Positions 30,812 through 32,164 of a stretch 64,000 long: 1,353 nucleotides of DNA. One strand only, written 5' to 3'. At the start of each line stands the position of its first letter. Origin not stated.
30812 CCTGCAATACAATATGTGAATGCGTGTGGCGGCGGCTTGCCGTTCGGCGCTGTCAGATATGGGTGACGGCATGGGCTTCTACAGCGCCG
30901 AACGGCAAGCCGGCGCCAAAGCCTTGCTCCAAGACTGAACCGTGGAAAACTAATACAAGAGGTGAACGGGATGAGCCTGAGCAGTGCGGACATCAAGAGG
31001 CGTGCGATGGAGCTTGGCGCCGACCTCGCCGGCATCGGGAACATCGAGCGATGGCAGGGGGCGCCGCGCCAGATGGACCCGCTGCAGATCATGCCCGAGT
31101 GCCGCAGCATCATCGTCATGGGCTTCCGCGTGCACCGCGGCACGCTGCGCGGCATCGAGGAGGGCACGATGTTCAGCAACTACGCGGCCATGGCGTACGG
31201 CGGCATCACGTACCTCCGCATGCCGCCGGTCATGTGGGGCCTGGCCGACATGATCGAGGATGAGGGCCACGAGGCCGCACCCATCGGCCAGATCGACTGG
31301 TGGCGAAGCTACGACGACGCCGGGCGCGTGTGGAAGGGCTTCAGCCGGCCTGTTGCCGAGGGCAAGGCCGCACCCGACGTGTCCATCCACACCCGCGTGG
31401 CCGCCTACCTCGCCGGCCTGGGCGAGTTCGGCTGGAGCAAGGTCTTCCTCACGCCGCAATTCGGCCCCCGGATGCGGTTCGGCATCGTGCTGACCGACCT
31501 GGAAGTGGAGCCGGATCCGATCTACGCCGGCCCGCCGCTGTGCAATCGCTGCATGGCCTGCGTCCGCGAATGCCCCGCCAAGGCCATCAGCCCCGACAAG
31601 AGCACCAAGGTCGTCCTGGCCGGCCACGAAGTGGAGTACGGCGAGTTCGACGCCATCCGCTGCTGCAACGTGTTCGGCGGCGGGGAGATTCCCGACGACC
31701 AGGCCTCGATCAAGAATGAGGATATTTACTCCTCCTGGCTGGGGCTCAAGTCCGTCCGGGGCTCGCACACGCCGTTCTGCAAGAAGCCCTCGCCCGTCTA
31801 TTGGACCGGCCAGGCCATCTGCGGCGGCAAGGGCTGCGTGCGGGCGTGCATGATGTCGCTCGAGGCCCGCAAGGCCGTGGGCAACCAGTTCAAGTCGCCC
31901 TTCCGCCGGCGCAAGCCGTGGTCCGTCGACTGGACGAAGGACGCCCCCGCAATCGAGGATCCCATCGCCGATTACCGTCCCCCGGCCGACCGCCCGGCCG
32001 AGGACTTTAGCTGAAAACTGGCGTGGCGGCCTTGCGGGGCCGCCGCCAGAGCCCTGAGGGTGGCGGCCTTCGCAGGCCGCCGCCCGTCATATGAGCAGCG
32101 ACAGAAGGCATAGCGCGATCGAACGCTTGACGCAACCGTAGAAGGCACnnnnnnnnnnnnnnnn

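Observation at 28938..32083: IclR-family regulator with a perfect 18-bp palindromic operator controlling tandem QueG/reductive-dehalogenase-like Fe-S paralogs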

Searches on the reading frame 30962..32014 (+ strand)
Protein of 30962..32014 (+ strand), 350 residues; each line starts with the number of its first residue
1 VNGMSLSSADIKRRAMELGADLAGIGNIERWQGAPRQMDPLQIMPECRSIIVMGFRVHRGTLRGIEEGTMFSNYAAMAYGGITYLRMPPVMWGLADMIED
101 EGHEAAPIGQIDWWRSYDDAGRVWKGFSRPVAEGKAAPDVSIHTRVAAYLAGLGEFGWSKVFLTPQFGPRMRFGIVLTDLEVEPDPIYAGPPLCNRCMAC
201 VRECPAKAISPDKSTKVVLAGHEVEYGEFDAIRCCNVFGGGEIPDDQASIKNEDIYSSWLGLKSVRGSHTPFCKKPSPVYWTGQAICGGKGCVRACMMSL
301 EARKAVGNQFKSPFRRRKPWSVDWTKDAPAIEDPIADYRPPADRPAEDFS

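Call 3: search_protein_families(library=pfam, proteins=[window:30962-32014:+], max_evalue=0.01)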
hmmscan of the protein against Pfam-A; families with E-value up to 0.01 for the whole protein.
window:30962-32014:+ (350 aa): 6 families
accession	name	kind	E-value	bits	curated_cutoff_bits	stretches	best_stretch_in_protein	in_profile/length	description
PF12838.12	Fer4_7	-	0.00096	20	27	1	194-234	2-38/52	4Fe-4S dicluster domain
PF13484.11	Fer4_16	-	0.001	20.3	30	1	194-224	2-30/66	4Fe-4S double cluster binding domain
PF13187.11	Fer4_9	-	0.0016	18.9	27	1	194-220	2-28/52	4Fe-4S dicluster domain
PF00037.32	Fer4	-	0.0019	18.4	21.1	1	193-210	7-24/24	4Fe-4S binding domain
PF13183.11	Fer4_8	-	0.0043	18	27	0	187-207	47-67/68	4Fe-4S dicluster domain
PF12837.12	Fer4_6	-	0.0058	17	25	1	193-209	8-24/24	4Fe-4S binding domain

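Call 4: search_protein_families(library=ncbifam, proteins=[window:30962-32014:+], max_evalue=0.01)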
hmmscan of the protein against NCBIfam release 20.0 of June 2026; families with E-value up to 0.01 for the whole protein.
window:30962-32014:+ (350 aa): 4 families
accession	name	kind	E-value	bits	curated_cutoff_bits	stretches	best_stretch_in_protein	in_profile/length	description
TIGR02486.1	RDH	subfamily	4.8e-14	52.9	160.35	1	147-215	156-228/314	reductive dehalogenase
TIGR00276.1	TIGR00276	equivalog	2.1e-07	30.3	200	1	144-212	133-199/337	tRNA epoxyqueuosine(34) reductase QueG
NF038196.1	ferrodoxin_EFR1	subfamily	0.00056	20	75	1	194-216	214-236/242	EFR1 family ferrodoxin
NF045490.1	FdxA_Protbact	equivalog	0.0081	16.4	135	0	191-216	37-62/104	ferredoxin FdxA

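Call 9: find_homologous_proteins(query=window:30962-32014:+, max_evalue=0.001)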
Query window:30962-32014:+ (350 aa): 1646 proteins with E <= 0.001 among 3312 candidates; the best 120 are listed.
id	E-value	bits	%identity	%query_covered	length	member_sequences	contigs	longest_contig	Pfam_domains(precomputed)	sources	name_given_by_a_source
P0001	1.1e-242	823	100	99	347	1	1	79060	-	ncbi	-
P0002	5.2e-181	620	74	99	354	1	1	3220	-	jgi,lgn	jgi:ferredoxin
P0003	2.1e-177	608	72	99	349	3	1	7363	-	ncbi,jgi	ncbi:MAG: 4Fe-4S binding protein [Victivallales bacterium]|jgi:ferredoxin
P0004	2.9e-177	607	72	100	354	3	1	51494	-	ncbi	-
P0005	4.4e-176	603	73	99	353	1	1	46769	-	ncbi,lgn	-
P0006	9.7e-174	596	73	99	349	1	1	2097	-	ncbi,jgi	jgi:epoxyqueuosine reductase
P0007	3.1e-173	594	72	99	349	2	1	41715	-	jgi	jgi:ferredoxin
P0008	8.2e-173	593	71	99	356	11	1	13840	-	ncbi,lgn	-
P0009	1.4e-172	592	71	99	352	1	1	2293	-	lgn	-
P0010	2.1e-172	591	72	99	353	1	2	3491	-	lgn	-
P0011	1.5e-171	588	71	99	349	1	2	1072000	-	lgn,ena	-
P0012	1.7e-167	575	68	99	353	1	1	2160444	-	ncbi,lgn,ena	-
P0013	3.4e-167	574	68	99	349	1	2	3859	-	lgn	-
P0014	3.3e-165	568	70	99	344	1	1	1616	-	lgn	-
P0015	3.3e-133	462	62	91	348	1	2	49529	-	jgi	jgi:ferredoxin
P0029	4.0e-127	442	61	91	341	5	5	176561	-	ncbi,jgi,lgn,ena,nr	ncbi:MAG TPA: hypothetical protein PLZ94_14045 [Armatimonadota bacterium]|nr:hypothetical protein [A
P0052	3.1e-125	436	56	99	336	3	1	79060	-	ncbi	-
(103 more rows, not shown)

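Call 10: find_encoding_contigs(protein=P0001, flank=10000, max_places=3)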
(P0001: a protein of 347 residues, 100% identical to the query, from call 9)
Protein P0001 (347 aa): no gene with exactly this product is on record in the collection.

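Call 11: find_encoding_contigs(protein=P0012, flank=10000, max_places=3)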
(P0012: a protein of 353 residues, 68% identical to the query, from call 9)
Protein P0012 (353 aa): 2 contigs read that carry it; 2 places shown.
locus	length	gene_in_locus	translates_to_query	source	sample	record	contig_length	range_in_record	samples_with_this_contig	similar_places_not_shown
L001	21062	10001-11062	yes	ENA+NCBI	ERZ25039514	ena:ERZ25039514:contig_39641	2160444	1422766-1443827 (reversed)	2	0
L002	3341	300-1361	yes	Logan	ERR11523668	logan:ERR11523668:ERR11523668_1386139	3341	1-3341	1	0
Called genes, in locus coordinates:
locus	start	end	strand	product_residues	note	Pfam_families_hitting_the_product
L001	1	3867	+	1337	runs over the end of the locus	PF19543:GH123_N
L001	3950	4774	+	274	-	-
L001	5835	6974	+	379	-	PF00392:GntR, PF13377:Peripla_BP_3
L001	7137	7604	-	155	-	PF05635:23S_rRNA_IVP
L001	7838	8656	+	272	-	PF13385:Laminin_G_3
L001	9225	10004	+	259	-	PF09339:HTH_IclR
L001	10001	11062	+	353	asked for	-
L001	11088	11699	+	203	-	-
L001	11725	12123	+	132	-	-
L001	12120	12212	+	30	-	-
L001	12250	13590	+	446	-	PF00884:Sulfatase, PF01663:Phosphodiest, PF16347:SGSH_C (faint)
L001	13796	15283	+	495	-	PF00884:Sulfatase, PF02995:DUF229 (weak), PF16347:SGSH_C (faint)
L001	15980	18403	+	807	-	-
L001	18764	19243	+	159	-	PF01797:Y1_Tnp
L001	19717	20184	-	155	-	PF05635:23S_rRNA_IVP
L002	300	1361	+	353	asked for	-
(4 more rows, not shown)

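Call 12: find_encoding_contigs(protein=P0029, flank=10000, max_places=3)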
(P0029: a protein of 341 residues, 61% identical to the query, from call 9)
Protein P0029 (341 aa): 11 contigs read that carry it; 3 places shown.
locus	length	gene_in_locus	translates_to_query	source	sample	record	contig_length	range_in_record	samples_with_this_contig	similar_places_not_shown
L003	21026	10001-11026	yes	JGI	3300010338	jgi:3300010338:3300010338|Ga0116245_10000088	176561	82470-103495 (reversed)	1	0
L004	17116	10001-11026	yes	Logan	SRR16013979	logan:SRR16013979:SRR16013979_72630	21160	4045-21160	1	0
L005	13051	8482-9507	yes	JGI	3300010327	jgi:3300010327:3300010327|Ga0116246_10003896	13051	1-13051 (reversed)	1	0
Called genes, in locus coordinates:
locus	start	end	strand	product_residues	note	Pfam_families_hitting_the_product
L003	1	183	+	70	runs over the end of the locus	-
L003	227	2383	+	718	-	-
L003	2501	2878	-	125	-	PF01042:Ribonuc_L-PSP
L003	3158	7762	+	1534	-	PF13360:PQQ_2 (faint), PF01839:FG-GAP (faint), PF14783:BBS2_Mid (faint), PF25292:Beta-prop_CGLA, PF13517:FG-GAP_3 (weak), PF13570:Beta-prop_ACSF4 (weak), PF25292:Beta-prop_CGLA (weak)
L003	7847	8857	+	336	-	PF00144:Beta-lactamase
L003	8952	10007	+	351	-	-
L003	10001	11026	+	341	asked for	-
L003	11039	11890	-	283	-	-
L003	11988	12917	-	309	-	PF01261:AP_endonuc_2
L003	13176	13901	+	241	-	PF03009:GDPD, PF13653:GDPD_2 (faint)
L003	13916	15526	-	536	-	PF12679:ABC2_membrane_2 (weak), PF12698:ABC2_membrane_3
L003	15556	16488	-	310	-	PF00005:ABC_tran, PF13401:AAA_22 (faint), PF13304:AAA_21, PF13732:DrrA1-3_C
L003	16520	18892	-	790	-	PF14258:DUF4350 (weak)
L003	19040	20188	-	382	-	PF00437:T2SSE, PF13191:AAA_16 (faint)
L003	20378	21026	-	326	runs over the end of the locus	PF00730:HhH-GPD, PF00633:HHH, PF00293:NUDIX, PF14815:NUDIX_4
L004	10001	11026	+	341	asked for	-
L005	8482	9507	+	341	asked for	-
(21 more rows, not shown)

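Call 16: search_protein_families(library=pfam, proteins=[L003:8952-10007:+, L003:10001-11026:+], max_evalue=10)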
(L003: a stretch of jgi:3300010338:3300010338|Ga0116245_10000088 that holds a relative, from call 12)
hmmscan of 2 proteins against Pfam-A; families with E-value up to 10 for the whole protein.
L003:8952-10007:+ (351 aa): 1 family
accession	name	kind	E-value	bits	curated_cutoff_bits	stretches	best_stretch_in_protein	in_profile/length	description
PF01136.24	Peptidase_U32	-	0.00019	21.2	22.4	1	101-175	9-82/233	Peptidase family U32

L003:10001-11026:+ (341 aa): 8 families
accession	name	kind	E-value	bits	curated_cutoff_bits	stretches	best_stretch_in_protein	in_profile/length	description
PF00037.32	Fer4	-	0.00046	20.3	21.1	1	194-213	5-24/24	4Fe-4S binding domain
PF13187.11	Fer4_9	-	0.0011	19.4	27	1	196-212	36-52/52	4Fe-4S dicluster domain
PF13183.11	Fer4_8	-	0.0016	19.3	27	1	186-209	46-66/68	4Fe-4S dicluster domain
PF13484.11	Fer4_16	-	0.0036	18.5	30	1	197-218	2-24/66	4Fe-4S double cluster binding domain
PF13237.11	Fer4_10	-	0.0041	17.5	25.5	1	191-209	3-21/53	4Fe-4S dicluster domain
PF12838.12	Fer4_7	-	0.0052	17.7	27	1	197-217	2-22/52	4Fe-4S dicluster domain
PF12837.12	Fer4_6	-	0.022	15.1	25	1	195-212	7-24/24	4Fe-4S binding domain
PF12800.12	Fer4_4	-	0.031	15.1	24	1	194-208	1-15/17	4Fe-4S binding domain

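Call 17: search_solved_structures(query=window:30962-32014:+, max_evalue=10, show_alignments=3)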
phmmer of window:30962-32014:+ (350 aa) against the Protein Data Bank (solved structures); distinct sequences matched with E-value up to 10: 16.
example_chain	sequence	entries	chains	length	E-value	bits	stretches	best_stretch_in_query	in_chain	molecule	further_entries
8q4h_A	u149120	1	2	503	8.3e-12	47.8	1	142-219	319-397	Tetrachloroethene reductive dehalogenase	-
4uqu_A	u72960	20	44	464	1.2e-08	37.4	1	148-212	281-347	TETRACHLOROETHENE REDUCTIVE DEHALOGENASE CATALYTIC SUBUNIT PCEA | TETRACHLOROETHENE REDUCTIVE DEHALOGENASE CATALYTIC SUBUNIT | Tetrachloroethene reductive dehal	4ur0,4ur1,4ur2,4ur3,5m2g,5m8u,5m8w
4ras_A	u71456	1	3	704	3.7e-08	35.8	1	142-227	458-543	Oxidoreductase, NAD-binding/iron-sulfur cluster-binding protein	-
6zxu_A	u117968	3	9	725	3.9e-08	35.7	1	142-227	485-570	Oxidoreductase, NAD-binding/iron-sulfur cluster-binding protein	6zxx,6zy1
6zy0_A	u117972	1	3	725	5.4e-08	35.3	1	142-227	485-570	Oxidoreductase, NAD-binding/iron-sulfur cluster-binding protein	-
5d6s_A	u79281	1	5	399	0.00013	24.1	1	142-212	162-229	Epoxyqueuosine reductase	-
5d08_A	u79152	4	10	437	0.0071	18.4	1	142-209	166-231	Epoxyqueuosine reductase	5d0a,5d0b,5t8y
1rgv_A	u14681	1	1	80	0.08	15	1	194-247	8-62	ferredoxin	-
5t5i_G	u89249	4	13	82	0.13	14.3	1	189-210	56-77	Tungsten formylmethanofuran dehydrogenase subunit fwdG | Tungsten formylmethanofuran dehydrogenase, subunit G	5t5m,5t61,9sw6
7vzg_B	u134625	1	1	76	0.59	12.1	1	192-248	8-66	Photosystem P840 reaction center iron-sulfur protein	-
1b0v_A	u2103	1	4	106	0.79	11.7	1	184-212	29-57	PROTEIN (FERREDOXIN)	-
7t2r_B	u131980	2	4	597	1.8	10.5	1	190-219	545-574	NiFe hydrogenase subunit B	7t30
1clf_A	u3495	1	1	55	1.9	10.4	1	193-228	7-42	FERREDOXIN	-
2fgo_A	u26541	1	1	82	3.3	9.6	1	194-254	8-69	Ferredoxin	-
1h98_A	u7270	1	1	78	3.5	9.6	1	185-214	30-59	FERREDOXIN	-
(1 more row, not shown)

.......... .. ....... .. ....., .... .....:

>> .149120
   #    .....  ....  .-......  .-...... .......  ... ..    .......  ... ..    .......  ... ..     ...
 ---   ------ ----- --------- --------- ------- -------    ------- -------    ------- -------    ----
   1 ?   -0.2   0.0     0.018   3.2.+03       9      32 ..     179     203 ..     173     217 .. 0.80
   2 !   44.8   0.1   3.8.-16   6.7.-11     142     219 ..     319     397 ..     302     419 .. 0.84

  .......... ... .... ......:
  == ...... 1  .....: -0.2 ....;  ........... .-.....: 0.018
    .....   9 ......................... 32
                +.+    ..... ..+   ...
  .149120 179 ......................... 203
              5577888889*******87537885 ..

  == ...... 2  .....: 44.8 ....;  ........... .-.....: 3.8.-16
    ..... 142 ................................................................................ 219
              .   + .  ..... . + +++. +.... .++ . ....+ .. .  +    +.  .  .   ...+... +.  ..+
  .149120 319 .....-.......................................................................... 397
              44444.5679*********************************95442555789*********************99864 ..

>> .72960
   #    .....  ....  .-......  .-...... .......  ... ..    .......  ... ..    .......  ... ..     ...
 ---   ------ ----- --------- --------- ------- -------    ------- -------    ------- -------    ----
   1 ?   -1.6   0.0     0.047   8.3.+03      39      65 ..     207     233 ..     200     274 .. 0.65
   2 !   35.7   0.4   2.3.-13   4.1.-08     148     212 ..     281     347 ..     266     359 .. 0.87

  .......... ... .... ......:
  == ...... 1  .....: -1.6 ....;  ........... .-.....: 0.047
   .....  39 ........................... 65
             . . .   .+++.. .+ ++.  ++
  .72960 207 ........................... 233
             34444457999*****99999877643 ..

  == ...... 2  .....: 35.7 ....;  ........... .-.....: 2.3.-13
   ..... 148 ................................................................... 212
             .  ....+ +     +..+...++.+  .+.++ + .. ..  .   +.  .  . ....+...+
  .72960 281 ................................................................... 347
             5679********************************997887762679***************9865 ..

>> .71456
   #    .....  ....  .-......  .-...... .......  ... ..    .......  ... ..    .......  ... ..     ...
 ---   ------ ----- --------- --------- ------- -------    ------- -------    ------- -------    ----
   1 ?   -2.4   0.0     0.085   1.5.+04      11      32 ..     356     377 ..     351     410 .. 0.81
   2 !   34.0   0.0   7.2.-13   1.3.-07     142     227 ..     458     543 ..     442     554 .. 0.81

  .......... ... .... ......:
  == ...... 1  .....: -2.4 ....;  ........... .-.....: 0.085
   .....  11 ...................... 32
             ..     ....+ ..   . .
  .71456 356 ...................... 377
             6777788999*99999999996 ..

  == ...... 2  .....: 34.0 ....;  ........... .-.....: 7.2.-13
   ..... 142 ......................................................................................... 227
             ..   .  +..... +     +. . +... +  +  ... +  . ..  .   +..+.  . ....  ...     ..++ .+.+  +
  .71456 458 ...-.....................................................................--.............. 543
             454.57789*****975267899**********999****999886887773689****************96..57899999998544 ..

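Call 26: predict_structure(alignment_id=A1)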
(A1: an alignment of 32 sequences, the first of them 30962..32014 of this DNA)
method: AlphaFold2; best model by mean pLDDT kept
length: 350 residues; sequences in the alignment: 32
mean_pLDDT: 83.9   pTM: 0.85
mean pLDDT of the five models: 83.9, 83.7, 83.3, 82.3, 76.9
residues with pLDDT >= 90: 165; 70-90: 122; 50-70: 56; < 50: 7
segments of 3 or more residues with pLDDT < 50: 347-350
pLDDT, mean of each block of 10 residues (from residue 1): 80 97 97 90 96 82 68 53 77 97 89 65 81 83 92 96 92 94 97 95 92 95 94 84 92 88 88 72 67 89 87 70 86 67 46
secondary structure, 60 per line:
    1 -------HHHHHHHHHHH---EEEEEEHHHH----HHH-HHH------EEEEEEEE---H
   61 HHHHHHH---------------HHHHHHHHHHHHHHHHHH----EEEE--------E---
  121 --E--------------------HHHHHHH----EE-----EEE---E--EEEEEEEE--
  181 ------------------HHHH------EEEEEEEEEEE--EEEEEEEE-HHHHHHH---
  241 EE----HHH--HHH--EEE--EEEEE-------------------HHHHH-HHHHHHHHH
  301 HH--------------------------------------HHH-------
elements in order: H8-18 E22-27 H28-31 E49-56 H60-67 H83-100 E105-108 H144-150 E162-164 E171-178 H199-202 E209-219 E222-229 H231-237 E257-259 E262-266 H286-290 H292-302

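Call 29: fold_search(model_id=the predicted structure, library=pdb)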
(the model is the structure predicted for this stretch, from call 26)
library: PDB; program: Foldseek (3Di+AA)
matches with E <= 10: 182; with E <= 0.001: 47
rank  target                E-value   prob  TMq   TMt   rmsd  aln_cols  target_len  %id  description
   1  5m8u_B                1.3e-09  1.00  0.44  0.37   7.2       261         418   22  PCE reductive dehalogenase from S. multivorans in complex with 4-bromophenol (released 2017-07-12)
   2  6zxx_C                2.4e-09  1.00  0.47  0.26  10.3       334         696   19  Catabolic reductive dehalogenase NpRdhA, N-terminally tagged. (released 2020-09-16)
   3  5ma2_B                2.5e-09  1.00  0.42  0.36   8.5       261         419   22  PCE reductive dehalogenase from S. multivorans in complex with 4-iodophenol (released 2017-07-12)
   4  4ur3_A                2.5e-09  1.00  0.42  0.33   8.5       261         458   22  Crystal structure of the PCE reductive dehalogenase from S. multivorans P2(1) crystal form (released 2014-10-15)
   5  6zxx_B                3.0e-09  1.00  0.47  0.25   4.5       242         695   21  Catabolic reductive dehalogenase NpRdhA, N-terminally tagged. (released 2020-09-16)
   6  5maa_A                3.2e-09  1.00  0.42  0.34   8.0       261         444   23  PCE reductive dehalogenase from S. multivorans in complex with 3-bromophenol (released 2017-07-12)
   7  4uqu_A                3.6e-09  1.00  0.43  0.35   7.1       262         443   23  Crystal structure of the tetrachloroethene reductive dehalogenase from Sulfurospirillum multivorans (released 2014-10-15)
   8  6zxx_A                3.8e-09  1.00  0.46  0.24   4.5       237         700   22  Catabolic reductive dehalogenase NpRdhA, N-terminally tagged. (released 2020-09-16)
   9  5ma1_A                3.8e-09  1.00  0.44  0.38   7.2       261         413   21  PCE reductive dehalogenase from S. multivorans in complex with 2,4,6-trichlorophenol (released 2017-07-12)
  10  4ur2_B                3.8e-09  1.00  0.42  0.36   8.4       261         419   22  Crystal structure of the PCE reductive dehalogenase from S. multivorans in complex with iodide (released 2014-10-15)
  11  8q4h_A                4.0e-09  1.00  0.41  0.29  11.3       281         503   23  a membrane-bound menaquinol:organohalide oxidoreductase complex RDH complex (released 2023-10-18)
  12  5m8x_B                4.3e-09  1.00  0.42  0.36   8.4       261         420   22  PCE reductive dehalogenase from S. multivorans in complex with 2,4,5-trichlorophenol (released 2017-07-12)
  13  6zxu_C                4.3e-09  1.00  0.46  0.25   8.0       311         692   20  Catabolic reductive dehalogenase NpRdhA, N-terminally tagged. (released 2020-09-16)
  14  4ur3_C                4.6e-09  1.00  0.42  0.34   8.5       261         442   23  Crystal structure of the PCE reductive dehalogenase from S. multivorans P2(1) crystal form (released 2014-10-15)
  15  5m90_B                4.8e-09  1.00  0.42  0.36   8.5       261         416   22  PCE reductive dehalogenase from S. multivorans in complex with 3,4,5-trifluorophenol (released 2017-07-12)
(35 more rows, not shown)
